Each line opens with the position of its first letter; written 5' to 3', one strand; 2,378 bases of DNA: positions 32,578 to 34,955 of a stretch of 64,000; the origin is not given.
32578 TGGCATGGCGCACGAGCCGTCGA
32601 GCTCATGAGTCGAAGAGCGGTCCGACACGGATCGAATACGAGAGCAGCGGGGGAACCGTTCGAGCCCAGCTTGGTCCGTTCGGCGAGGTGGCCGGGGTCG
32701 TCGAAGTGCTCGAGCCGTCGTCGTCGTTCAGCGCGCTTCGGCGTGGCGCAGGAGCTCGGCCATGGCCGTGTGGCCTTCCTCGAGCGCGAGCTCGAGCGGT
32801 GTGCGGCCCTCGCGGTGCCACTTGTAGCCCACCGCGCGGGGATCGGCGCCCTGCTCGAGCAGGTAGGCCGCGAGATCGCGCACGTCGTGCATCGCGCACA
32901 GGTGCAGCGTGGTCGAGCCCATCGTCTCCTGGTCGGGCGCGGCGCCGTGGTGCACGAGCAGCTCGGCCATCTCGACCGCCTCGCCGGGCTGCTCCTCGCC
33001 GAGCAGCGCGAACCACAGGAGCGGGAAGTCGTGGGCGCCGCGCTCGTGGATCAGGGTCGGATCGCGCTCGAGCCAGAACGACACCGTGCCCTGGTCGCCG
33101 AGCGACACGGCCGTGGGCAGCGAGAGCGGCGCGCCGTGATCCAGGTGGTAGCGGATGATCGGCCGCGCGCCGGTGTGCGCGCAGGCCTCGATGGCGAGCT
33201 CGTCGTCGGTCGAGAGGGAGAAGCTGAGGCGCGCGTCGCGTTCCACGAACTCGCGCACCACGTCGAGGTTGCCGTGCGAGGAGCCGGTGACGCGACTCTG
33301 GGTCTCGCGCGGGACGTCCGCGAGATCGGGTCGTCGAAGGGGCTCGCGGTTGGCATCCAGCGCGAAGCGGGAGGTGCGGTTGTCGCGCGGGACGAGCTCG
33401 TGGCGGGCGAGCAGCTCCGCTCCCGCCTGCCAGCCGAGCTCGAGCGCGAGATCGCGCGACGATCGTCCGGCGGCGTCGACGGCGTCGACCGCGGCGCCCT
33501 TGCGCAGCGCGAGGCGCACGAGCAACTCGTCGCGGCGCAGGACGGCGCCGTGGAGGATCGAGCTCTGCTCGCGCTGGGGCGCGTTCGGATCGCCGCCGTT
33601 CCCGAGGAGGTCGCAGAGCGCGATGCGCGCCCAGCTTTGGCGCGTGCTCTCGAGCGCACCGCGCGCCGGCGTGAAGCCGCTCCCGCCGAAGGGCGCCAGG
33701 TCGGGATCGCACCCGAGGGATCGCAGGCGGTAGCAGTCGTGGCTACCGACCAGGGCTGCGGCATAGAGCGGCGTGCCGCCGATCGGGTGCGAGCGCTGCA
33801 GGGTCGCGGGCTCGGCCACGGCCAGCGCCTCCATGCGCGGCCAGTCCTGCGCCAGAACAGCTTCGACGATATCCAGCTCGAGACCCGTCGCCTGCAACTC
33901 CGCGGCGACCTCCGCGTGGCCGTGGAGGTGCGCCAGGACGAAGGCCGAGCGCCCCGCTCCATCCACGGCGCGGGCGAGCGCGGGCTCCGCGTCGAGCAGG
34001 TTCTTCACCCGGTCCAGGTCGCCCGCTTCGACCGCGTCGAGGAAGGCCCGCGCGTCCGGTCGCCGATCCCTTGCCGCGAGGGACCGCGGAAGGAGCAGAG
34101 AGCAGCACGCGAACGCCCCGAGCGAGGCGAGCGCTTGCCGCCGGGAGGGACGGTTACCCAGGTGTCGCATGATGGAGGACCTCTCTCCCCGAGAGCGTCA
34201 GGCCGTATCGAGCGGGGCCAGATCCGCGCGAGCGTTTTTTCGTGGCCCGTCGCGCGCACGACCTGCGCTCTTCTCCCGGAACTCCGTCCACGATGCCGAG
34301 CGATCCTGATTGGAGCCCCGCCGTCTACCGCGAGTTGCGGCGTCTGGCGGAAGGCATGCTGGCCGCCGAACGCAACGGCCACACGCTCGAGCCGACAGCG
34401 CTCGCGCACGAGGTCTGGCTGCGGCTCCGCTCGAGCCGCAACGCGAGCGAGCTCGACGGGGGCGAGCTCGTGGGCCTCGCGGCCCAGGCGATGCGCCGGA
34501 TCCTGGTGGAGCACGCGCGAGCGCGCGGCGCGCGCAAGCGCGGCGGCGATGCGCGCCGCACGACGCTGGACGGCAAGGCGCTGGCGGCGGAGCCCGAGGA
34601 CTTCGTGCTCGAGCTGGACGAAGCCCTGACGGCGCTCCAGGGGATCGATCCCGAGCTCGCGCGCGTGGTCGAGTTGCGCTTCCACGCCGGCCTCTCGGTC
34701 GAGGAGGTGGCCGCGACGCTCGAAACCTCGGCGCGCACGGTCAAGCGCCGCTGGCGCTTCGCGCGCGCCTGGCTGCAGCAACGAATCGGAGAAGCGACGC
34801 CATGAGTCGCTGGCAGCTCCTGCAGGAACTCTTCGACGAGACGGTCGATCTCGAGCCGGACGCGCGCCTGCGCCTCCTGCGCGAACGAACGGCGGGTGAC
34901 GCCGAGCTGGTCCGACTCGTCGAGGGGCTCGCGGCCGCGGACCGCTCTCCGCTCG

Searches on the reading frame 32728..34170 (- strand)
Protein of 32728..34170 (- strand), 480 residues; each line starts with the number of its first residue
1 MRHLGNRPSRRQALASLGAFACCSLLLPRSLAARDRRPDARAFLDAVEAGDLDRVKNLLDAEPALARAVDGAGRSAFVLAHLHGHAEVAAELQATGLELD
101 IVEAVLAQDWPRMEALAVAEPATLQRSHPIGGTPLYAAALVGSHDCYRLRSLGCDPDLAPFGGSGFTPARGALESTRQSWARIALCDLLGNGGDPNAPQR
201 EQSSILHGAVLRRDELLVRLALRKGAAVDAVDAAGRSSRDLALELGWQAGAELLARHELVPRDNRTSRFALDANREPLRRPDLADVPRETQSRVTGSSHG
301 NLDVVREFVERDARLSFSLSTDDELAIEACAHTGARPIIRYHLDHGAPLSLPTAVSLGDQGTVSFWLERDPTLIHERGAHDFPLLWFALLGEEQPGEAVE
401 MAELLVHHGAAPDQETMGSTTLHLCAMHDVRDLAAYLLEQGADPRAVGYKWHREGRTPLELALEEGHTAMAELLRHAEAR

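Call 46: search_protein_families(library=pfam, proteins=[window:32728-34170:-], max_evalue=0.00001)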
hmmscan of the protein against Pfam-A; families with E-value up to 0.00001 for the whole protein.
window:32728-34170:- (480 aa): 5 families
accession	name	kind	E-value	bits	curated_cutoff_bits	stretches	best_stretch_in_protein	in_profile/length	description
PF12796.13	Ank_2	-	1.8e-21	76.9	27.3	1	399-476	10-81/90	Ankyrin repeats (3 copies)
PF00023.36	Ank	-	1.7e-11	44.2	21.1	0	418-447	2-31/33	Ankyrin repeat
PF13637.12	Ank_4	-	1.3e-08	35.4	22.7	0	422-474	1-49/50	Ankyrin repeats (many copies)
PF13606.12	Ank_3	-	3.8e-08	33.3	22.3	0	420-445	4-29/30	Ankyrin repeat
PF13857.12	Ank_5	-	5.5e-06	27.1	27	0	191-242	4-56/56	Ankyrin repeats (many copies)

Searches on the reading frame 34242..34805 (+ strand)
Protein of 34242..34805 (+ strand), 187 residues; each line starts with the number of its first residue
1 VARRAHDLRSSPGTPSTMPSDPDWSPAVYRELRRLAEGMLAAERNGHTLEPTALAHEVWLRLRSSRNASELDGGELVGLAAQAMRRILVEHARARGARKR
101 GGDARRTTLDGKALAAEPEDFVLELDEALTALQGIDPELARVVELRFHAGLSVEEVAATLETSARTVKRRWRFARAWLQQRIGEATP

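Call 46: search_protein_families(library=pfam, proteins=[window:34242-34805:+], max_evalue=0.00001)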
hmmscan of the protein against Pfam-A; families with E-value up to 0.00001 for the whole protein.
window:34242-34805:+ (187 aa): 3 families
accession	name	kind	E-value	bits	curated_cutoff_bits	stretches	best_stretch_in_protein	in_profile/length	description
PF07638.17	Sigma70_ECF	-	2.5e-48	164.9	21.1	1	26-181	24-182/185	ECF sigma factor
PF08281.18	Sigma70_r4_2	-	2.2e-07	30.8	25.7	1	127-178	3-54/54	Sigma-70, region 4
PF04545.22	Sigma70_r4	-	5.9e-07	29.3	24.1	1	131-176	1-46/50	Sigma-70, region 4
